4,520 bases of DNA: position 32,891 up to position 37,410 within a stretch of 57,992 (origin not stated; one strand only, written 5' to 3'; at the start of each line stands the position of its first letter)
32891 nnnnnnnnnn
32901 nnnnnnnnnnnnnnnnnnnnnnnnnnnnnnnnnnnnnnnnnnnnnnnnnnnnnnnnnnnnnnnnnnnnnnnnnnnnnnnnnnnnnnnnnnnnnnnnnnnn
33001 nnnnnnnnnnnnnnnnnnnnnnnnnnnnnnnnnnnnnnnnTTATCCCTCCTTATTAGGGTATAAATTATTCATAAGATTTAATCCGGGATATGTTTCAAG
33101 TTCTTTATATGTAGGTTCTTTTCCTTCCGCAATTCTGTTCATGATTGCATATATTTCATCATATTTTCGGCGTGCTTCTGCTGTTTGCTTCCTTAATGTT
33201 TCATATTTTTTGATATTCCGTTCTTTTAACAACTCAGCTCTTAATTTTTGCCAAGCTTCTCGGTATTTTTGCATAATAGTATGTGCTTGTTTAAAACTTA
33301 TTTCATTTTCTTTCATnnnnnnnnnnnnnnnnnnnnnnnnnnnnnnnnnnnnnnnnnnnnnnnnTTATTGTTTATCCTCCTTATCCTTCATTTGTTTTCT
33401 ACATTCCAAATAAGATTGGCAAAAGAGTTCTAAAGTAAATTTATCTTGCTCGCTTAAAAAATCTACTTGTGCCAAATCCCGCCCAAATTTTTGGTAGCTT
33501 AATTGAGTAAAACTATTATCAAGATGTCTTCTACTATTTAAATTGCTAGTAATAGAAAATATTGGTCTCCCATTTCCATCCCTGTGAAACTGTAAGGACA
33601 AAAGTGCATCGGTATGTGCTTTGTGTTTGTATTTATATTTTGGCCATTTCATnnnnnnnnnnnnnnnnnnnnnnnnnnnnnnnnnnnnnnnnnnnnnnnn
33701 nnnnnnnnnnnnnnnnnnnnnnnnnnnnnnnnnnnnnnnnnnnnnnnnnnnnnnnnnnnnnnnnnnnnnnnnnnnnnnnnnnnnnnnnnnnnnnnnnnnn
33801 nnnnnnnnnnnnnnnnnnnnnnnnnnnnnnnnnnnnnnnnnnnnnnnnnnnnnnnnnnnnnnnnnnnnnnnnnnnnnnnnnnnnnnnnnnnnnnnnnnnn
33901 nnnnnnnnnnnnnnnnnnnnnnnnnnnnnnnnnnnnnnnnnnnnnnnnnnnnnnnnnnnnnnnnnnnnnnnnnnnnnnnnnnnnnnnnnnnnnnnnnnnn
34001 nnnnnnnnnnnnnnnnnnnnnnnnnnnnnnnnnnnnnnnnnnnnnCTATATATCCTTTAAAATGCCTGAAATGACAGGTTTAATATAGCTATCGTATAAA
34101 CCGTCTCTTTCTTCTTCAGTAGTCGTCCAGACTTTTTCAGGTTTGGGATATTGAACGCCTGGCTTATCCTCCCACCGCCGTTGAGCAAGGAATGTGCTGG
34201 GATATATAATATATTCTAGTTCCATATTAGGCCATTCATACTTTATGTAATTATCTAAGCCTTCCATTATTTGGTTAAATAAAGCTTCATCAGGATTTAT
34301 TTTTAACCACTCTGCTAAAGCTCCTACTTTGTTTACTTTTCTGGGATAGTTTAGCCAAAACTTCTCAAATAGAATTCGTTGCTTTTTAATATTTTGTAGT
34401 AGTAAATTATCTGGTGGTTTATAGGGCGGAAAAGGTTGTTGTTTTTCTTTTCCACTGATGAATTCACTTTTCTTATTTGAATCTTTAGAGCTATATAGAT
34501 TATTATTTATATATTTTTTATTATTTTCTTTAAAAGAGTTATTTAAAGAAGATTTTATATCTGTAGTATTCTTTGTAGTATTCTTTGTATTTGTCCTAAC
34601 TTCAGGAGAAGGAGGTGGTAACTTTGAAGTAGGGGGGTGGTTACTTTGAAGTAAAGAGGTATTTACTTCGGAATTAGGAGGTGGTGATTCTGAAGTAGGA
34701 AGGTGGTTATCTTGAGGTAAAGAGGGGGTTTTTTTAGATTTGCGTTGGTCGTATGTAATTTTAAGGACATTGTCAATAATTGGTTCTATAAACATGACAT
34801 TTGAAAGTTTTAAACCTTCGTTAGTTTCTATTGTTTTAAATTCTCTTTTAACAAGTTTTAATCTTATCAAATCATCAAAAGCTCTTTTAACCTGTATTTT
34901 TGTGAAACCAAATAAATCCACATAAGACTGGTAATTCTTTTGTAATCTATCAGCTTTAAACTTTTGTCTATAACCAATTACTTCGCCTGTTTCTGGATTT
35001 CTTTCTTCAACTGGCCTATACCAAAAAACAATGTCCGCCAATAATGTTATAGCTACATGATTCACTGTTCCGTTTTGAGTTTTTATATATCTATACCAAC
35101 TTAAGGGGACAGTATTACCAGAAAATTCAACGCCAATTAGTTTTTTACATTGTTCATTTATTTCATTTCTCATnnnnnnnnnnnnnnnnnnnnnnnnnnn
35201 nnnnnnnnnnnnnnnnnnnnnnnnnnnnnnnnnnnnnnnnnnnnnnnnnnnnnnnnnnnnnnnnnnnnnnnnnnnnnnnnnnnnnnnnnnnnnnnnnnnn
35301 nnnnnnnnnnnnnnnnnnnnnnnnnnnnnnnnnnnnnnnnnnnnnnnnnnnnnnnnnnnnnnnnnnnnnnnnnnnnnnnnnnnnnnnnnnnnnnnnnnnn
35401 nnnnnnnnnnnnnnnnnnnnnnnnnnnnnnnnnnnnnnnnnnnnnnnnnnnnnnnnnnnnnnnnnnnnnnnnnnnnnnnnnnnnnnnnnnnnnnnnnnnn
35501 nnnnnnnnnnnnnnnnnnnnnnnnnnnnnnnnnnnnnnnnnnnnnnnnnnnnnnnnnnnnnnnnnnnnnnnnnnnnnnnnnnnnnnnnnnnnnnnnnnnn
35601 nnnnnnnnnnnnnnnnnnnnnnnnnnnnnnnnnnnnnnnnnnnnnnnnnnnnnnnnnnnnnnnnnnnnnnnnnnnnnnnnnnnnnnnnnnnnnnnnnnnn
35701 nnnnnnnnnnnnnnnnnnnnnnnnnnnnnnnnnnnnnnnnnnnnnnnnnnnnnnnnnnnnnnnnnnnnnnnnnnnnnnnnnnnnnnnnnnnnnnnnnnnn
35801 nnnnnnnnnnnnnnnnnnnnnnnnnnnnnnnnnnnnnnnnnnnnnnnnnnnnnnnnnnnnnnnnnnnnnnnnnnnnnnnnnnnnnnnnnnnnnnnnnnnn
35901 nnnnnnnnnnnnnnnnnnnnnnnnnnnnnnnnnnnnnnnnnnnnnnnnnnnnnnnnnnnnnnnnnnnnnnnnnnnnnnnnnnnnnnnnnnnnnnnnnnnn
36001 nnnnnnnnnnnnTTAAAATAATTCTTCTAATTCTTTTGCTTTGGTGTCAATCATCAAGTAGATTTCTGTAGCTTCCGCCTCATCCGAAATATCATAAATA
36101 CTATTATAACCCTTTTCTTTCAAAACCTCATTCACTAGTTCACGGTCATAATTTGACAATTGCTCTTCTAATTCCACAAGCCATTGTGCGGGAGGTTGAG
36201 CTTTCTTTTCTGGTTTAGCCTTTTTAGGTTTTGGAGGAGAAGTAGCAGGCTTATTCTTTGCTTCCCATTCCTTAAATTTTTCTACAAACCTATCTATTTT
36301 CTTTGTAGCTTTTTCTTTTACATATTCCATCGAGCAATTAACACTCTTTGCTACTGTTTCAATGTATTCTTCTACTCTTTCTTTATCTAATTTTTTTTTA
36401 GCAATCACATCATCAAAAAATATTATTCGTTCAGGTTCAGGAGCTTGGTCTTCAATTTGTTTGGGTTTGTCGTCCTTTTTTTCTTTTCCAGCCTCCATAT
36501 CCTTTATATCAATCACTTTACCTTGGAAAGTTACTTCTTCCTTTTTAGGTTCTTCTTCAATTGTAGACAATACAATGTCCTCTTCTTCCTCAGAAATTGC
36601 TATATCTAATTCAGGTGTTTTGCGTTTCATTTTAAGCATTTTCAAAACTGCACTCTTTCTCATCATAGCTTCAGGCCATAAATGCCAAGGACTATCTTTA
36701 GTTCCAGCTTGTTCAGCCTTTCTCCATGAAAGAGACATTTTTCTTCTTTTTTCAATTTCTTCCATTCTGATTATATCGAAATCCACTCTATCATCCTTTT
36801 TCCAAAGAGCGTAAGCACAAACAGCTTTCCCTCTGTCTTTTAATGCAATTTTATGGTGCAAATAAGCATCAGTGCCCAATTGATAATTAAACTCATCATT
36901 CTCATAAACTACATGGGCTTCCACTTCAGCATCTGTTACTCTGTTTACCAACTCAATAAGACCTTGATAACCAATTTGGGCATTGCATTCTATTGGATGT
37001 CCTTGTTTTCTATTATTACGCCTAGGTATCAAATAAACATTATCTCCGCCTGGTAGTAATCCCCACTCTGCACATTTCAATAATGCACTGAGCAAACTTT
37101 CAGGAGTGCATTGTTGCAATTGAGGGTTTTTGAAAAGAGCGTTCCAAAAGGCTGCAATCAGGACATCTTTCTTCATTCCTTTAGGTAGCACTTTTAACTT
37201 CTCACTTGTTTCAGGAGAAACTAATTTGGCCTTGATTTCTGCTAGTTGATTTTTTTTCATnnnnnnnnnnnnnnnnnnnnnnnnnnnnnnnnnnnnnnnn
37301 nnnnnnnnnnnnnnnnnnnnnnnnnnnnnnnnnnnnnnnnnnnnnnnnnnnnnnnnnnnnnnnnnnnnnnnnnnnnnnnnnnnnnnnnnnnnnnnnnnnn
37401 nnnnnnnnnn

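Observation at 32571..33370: Duplicated gene 5' end (SD plus first 11 codons) with start codon mutated to ATA; a second pair of paralogous N-termini at 25.5-25.8 kb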

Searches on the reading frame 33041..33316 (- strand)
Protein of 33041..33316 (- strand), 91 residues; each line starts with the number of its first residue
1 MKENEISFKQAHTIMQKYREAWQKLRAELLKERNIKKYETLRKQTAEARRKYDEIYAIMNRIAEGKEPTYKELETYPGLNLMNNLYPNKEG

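Call 11: search_protein_families(library=pfam, proteins=[window:33041-33316:-], max_evalue=0.1)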
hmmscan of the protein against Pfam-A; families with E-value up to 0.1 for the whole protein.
window:33041-33316:- (91 aa): 4 families
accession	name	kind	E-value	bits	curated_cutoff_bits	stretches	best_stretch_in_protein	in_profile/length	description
PF18035.6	Bap31_Bap29_C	-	0.0042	17.5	30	1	23-58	4-37/52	Bap31/Bap29 cytoplasmic coiled-coil domain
PF17561.7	TssO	-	0.013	16.1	29.2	1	26-90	39-102/148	Type VI secretion system, TssO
PF13683.12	rve_3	-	0.015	15.5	26.5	1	22-54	23-55/67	Integrase core domain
PF05769.16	SIKE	-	0.016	15.6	24.3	1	12-71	97-157/180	SIKE family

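Call 12: search_protein_families(library=phrogs, proteins=[window:33041-33316:-], max_evalue=0.01)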
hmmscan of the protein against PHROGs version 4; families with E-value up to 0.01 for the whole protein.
window:33041-33316:- (91 aa): 0 families

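Call 19: find_related_loci(query=window:33041-33316:-, collection=viral_contigs, flank=5000)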
Query window:33041-33316:- (91 aa) in viral_contigs; peptide patterns used: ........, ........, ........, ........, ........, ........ (x = any residue, [..] = any of these).
22 stretches matched a pattern, but none encodes a relative of the query by tblastn (E <= 1e-3).

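Call 21: find_homologous_proteins(query=window:33041-33316:-)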
Query window:33041-33316:- (91 aa): 1 proteins with E <= 0.001 among 5 candidates.
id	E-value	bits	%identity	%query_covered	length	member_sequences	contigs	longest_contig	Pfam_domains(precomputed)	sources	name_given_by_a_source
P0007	5.9e-52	191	100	100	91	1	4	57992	-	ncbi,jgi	ncbi:MAG: hypothetical protein ACTSSF_00260 [Candidatus Heimdallarchaeaceae archaeon]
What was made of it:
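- The 91-aa gene still has to come from elsewhere (call 21).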

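Call 29: find_encoding_contigs(protein=P0007, flank=4000)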
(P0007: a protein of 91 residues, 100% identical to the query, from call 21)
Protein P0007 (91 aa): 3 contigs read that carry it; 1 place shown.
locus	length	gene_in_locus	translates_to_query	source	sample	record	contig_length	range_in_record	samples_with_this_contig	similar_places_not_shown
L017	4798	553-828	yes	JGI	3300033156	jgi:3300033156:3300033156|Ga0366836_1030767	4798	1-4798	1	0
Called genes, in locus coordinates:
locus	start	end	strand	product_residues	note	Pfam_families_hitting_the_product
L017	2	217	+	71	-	?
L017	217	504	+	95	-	-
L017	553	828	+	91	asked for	-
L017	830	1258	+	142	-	-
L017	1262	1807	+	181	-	-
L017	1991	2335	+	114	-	-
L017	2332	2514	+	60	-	-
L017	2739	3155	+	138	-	-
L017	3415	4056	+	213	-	-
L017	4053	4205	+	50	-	PF01402:RHH_1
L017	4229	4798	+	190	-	?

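Call 87: search_protein_families(library=ncbifam, proteins=[window:33041-33316:-], max_evalue=0.01)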
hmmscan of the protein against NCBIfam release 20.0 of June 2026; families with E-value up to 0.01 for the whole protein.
window:33041-33316:- (91 aa): 0 families

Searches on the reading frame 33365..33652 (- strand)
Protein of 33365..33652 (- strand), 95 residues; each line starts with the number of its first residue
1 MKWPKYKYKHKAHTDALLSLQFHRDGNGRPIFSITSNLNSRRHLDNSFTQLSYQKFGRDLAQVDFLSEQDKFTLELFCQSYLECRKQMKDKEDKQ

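Call 11: search_protein_families(library=pfam, proteins=[window:33365-33652:-], max_evalue=0.1)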
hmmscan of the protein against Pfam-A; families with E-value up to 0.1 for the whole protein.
window:33365-33652:- (95 aa): 0 families

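Call 12: search_protein_families(library=phrogs, proteins=[window:33365-33652:-], max_evalue=0.01)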
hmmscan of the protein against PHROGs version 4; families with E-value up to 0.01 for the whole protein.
window:33365-33652:- (95 aa): 0 families

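Call 18: find_related_loci(query=window:33365-33652:-, collection=viral_contigs, flank=5000)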
Query window:33365-33652:- (95 aa) in viral_contigs; peptide patterns used: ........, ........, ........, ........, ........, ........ (x = any residue, [..] = any of these).
28 stretches matched a pattern, but none encodes a relative of the query by tblastn (E <= 1e-3).
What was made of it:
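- Tried and rejected: IMG/VR scans with the 95-aa and 91-aa proteins gave no hits (calls 18, 19).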

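Call 20: find_homologous_proteins(query=window:33365-33652:-)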
Query window:33365-33652:- (95 aa): 6 proteins with E <= 0.001 among 6 candidates.
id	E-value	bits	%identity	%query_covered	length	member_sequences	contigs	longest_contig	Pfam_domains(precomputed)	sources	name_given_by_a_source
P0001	2.8e-58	212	100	100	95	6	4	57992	-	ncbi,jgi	ncbi:MAG: hypothetical protein ACTSSF_00265 [Candidatus Heimdallarchaeaceae archaeon]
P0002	2.9e-51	189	90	99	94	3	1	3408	-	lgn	-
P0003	4.2e-50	186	89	98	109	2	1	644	-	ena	-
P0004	3.9e-49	183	90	94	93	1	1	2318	-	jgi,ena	-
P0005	9.4e-46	172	84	97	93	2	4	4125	-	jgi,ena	-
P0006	5.9e-40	153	77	95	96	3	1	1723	-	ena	-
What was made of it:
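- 33365..33652 (-): 95-aa gene of unknown function, upstream of the relic. The representatives of the homologue clusters are 77-90% identical (call 20).
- Tried and rejected: The homologues of the 95-aa gene came only from the 5.8-billion-protein search (call 20).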

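Call 22: find_encoding_contigs(protein=P0002, flank=5000)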
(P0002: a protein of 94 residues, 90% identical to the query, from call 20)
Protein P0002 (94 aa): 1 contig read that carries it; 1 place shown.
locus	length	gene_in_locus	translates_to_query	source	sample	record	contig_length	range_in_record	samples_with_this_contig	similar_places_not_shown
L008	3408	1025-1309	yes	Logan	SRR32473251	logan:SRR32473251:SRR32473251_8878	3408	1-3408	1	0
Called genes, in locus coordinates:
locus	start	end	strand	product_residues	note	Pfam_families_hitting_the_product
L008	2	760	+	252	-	?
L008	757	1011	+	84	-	-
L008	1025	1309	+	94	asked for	-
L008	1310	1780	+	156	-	-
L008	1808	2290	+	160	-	-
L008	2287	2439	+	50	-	-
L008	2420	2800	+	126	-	-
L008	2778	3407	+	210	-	?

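Call 23: find_encoding_contigs(protein=P0005, flank=5000)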
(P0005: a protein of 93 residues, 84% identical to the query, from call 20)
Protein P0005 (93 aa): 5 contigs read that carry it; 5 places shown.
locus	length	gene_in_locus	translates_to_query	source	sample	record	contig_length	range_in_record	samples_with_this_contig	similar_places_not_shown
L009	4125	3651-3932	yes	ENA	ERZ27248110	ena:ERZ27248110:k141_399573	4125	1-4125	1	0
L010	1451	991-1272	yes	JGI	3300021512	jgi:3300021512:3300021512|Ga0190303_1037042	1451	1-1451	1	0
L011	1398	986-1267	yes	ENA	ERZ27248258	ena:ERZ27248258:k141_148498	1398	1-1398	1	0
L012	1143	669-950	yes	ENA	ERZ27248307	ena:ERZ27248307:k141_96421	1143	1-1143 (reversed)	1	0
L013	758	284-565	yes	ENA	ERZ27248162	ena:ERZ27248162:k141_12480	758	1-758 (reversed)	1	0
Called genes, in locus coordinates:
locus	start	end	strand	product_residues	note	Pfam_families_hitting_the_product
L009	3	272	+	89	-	?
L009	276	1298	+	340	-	PF13175:AAA_15 (weak), PF13304:AAA_21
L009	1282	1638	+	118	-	-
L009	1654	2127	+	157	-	-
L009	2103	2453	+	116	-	-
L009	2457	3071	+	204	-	-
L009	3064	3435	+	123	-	-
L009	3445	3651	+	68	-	-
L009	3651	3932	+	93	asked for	-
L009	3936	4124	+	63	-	?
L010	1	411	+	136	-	?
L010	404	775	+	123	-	-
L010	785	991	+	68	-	-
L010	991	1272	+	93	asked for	-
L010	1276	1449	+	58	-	?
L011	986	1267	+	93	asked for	-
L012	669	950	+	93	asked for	-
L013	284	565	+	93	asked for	-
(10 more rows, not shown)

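Call 24: find_encoding_contigs(protein=P0004, flank=5000)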
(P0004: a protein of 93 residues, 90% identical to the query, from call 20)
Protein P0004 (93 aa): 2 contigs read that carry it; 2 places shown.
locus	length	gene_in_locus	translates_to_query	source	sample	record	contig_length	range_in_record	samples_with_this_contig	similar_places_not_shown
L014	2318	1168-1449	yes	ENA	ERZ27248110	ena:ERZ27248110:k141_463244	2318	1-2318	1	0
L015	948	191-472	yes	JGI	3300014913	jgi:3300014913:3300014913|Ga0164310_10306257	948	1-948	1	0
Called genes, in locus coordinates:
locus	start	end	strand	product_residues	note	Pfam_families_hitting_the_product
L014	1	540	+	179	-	?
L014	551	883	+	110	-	-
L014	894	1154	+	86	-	-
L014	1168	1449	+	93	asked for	-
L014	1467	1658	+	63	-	-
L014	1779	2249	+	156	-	-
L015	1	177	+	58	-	?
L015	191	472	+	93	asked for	-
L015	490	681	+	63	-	-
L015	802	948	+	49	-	?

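Call 25: find_encoding_contigs(protein=P0006, flank=5000)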
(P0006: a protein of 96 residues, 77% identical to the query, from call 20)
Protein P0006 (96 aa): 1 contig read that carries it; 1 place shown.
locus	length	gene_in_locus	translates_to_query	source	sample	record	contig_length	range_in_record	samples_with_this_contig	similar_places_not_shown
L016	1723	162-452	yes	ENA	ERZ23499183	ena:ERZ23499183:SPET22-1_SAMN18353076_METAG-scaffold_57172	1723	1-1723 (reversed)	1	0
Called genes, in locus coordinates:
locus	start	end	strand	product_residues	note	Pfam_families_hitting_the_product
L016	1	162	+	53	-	?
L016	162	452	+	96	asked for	-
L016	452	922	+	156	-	-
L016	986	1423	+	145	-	-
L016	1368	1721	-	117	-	?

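Call 62: find_encoding_contigs(protein=P0008, flank=3000)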
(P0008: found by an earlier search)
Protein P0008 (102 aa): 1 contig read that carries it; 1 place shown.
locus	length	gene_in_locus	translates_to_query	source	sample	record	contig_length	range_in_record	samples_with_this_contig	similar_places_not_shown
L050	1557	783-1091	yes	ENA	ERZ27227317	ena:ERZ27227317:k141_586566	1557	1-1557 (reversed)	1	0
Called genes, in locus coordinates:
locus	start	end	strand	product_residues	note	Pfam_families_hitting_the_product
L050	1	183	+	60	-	?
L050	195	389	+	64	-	-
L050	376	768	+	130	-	-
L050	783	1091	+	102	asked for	-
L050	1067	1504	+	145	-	-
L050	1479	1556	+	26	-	?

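Call 65: find_encoding_contigs(protein=P0009, flank=4000, max_places=3)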
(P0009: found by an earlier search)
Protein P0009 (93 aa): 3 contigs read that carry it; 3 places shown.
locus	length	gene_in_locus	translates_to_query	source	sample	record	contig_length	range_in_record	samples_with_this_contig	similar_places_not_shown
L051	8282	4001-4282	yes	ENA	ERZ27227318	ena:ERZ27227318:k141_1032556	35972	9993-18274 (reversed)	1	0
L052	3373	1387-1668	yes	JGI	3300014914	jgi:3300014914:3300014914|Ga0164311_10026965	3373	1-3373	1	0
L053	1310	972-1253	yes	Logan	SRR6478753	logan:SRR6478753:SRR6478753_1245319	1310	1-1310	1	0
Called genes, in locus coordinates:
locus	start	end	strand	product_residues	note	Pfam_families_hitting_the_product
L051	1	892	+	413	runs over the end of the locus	PF03837:RecT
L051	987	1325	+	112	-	-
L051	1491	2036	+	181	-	PF10544:T5orf172, PF13455:MUG113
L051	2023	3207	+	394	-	-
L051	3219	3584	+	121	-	-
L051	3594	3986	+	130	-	-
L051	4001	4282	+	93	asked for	-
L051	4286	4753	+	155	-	-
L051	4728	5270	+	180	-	-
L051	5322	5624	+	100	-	-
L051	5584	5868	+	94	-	-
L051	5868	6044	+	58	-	-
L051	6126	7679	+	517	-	-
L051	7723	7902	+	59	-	-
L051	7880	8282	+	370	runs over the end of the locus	PF07282:Cas12f1-like_TNB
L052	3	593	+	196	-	?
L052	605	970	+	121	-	-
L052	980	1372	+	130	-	-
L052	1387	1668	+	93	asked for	-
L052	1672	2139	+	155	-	-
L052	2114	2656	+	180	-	-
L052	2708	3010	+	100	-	-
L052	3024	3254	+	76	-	-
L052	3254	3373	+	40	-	?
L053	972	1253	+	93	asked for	-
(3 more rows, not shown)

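Call 87: search_protein_families(library=ncbifam, proteins=[window:33365-33652:-], max_evalue=0.01)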
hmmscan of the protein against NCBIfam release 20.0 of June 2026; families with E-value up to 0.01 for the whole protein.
window:33365-33652:- (95 aa): 0 families

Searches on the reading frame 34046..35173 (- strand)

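Call 11: search_protein_families(library=pfam, proteins=[window:34046-35173:-], max_evalue=0.1)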
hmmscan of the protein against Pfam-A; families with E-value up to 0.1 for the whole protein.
window:34046-35173:- (375 aa): 0 families

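Call 12: search_protein_families(library=phrogs, proteins=[window:34046-35173:-], max_evalue=0.01)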
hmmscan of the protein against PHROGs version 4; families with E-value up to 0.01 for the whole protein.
window:34046-35173:- (375 aa): 6 families
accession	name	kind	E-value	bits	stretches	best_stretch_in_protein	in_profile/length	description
phrog_270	-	DNA, RNA and nucleotide metabolism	7.4e-24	85.8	1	41-341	23-253/383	replication initiation protein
phrog_9474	-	DNA, RNA and nucleotide metabolism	1.1e-13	52.4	1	229-341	154-252/288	replication initiation protein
phrog_9327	-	DNA, RNA and nucleotide metabolism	1e-10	42.7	1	194-340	113-244/276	primosomal protein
phrog_391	-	DNA, RNA and nucleotide metabolism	8.4e-06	26.6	1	67-206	26-174/298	replication initiation O-like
phrog_16304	-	unknown function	1.5e-05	26.1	1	212-337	98-215/244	-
phrog_10293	-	unknown function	3.3e-05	24.7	1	260-337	8-84/185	-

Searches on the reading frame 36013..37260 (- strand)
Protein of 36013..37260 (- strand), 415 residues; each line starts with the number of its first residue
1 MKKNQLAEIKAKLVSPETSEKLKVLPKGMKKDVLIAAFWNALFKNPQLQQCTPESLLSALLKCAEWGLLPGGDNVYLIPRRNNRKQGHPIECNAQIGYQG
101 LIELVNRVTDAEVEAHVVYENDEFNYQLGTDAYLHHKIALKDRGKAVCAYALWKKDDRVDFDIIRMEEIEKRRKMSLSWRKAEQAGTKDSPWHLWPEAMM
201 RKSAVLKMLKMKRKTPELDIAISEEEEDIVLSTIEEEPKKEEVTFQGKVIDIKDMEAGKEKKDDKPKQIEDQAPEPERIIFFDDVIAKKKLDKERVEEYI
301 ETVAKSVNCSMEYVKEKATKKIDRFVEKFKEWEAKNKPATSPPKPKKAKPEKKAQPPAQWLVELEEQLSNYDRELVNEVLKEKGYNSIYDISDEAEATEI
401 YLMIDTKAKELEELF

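Call 43: search_protein_families(library=pfam, proteins=[window:36013-37260:-], max_evalue=0.001)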
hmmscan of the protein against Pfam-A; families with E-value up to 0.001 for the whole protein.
window:36013-37260:- (415 aa): 1 family
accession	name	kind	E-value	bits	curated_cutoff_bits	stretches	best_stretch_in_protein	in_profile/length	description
PF03837.19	RecT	-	3.7e-32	111.9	24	1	35-237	4-193/198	RecT family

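Call 53: search_protein_families(library=phrogs, proteins=[window:36013-37260:-], max_evalue=0.00001)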
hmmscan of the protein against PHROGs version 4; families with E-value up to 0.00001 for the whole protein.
window:36013-37260:- (415 aa): 2 families
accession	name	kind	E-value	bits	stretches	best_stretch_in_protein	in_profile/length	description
phrog_148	-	DNA, RNA and nucleotide metabolism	6.6e-52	178.4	1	17-340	35-344/387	RecT-like ssDNA annealing protein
phrog_34786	-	unknown function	2e-09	38.6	1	23-85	44-108/116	-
